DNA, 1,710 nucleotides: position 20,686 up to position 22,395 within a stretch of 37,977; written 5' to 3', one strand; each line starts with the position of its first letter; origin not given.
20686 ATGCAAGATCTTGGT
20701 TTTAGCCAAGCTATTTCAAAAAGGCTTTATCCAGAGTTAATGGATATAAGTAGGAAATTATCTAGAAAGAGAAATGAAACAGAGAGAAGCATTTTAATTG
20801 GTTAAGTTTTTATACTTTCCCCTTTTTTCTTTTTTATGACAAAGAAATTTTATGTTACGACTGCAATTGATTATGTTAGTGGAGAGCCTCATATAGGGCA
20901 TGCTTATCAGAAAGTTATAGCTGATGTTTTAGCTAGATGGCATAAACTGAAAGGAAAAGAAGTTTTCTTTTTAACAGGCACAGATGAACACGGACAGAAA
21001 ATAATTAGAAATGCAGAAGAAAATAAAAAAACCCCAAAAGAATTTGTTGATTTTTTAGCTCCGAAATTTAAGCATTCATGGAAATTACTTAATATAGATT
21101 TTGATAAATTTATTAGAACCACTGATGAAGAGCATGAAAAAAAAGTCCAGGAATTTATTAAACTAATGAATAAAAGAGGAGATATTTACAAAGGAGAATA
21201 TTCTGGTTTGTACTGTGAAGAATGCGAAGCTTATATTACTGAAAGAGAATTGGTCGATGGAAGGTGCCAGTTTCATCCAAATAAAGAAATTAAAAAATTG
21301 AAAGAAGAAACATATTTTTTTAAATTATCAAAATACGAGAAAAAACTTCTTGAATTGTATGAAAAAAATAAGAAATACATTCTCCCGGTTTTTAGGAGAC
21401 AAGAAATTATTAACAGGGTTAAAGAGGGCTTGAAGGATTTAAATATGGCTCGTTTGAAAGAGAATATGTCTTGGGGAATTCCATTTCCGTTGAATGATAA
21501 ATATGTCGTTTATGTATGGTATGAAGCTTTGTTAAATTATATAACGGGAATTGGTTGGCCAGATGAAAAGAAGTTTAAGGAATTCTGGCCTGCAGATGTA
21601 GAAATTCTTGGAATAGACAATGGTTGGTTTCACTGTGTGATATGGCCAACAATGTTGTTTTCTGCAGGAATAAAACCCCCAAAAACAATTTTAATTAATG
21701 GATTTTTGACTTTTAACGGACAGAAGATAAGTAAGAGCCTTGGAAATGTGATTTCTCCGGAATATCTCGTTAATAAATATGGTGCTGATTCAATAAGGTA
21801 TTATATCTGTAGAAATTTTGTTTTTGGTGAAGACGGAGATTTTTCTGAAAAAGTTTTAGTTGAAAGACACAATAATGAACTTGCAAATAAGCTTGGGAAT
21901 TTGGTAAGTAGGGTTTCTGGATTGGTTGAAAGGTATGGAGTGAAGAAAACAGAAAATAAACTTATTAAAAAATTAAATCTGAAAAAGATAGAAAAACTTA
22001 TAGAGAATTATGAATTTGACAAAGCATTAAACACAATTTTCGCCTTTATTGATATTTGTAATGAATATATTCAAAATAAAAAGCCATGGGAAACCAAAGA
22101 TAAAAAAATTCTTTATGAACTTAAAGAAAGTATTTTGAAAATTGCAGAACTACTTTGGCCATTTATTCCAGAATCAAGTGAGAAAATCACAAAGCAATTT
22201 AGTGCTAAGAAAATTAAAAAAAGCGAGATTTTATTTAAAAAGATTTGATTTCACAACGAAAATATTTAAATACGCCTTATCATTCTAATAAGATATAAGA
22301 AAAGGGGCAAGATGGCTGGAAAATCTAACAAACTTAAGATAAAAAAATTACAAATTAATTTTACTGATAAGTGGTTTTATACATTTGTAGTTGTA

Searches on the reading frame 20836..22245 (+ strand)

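Call 28: search_protein_families(library=pfam, proteins=[window:20836-22245:+], max_evalue=0.001)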
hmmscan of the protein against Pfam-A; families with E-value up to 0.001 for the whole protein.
window:20836-22245:+ (470 aa): 6 families
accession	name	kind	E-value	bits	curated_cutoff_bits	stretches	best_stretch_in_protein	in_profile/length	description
PF09334.17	tRNA-synt_1g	-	1e-101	341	20.1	2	138-360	163-390/391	tRNA synthetases class I (M)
PF00133.28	tRNA-synt_1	-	7.9e-41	140.6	22.7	2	224-327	298-404/414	tRNA synthetases class I (I, L, M and V)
PF01406.26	tRNA-synt_1e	-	1e-18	68.2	27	2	14-169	19-175/301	tRNA synthetases class I (C) catalytic domain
PF08264.19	Anticodon_1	-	4.5e-11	43.3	25.1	1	382-466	12-99/148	Anticodon-binding domain of tRNA ligase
PF19303.5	Anticodon_3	-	3.7e-06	27.3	23.5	1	371-459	9-105/152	Anticodon binding domain of methionyl tRNA ligase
PF01921.24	tRNA-synt_1f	-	4.2e-06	26.4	27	0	278-326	263-311/360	tRNA synthetases class I (K)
